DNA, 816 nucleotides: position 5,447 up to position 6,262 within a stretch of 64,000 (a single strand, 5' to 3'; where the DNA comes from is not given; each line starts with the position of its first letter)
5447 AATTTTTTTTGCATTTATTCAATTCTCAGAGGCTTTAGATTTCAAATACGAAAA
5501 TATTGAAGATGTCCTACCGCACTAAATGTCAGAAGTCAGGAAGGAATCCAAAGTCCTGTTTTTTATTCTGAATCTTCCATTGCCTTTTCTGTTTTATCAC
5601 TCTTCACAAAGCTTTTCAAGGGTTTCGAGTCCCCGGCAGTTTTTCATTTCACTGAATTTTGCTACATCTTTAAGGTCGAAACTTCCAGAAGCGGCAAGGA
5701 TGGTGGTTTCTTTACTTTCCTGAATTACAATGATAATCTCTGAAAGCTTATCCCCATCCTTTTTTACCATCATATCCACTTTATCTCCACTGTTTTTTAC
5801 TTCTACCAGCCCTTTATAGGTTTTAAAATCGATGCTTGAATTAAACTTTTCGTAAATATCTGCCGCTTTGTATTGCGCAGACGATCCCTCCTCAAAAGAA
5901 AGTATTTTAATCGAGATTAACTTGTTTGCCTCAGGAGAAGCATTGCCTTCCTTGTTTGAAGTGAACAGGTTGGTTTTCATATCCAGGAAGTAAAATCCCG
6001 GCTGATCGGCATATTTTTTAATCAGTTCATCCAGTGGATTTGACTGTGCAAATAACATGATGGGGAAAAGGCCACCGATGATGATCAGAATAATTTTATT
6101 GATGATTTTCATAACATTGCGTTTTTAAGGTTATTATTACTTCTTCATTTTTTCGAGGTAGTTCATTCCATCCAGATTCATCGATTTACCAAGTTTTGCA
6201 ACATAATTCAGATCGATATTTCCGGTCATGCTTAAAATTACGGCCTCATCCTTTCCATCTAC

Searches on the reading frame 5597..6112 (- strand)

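Call 17: search_protein_families(library=pfam, proteins=[window:5597-6112:-], max_evalue=0.001)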
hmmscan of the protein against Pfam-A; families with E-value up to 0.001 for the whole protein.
window:5597-6112:- (171 aa): 1 family
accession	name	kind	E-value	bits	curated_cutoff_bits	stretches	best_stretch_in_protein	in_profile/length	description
PF14060.11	DUF4252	-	2.7e-16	60.3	23.9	1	44-152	18-124/125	Domain of unknown function (DUF4252)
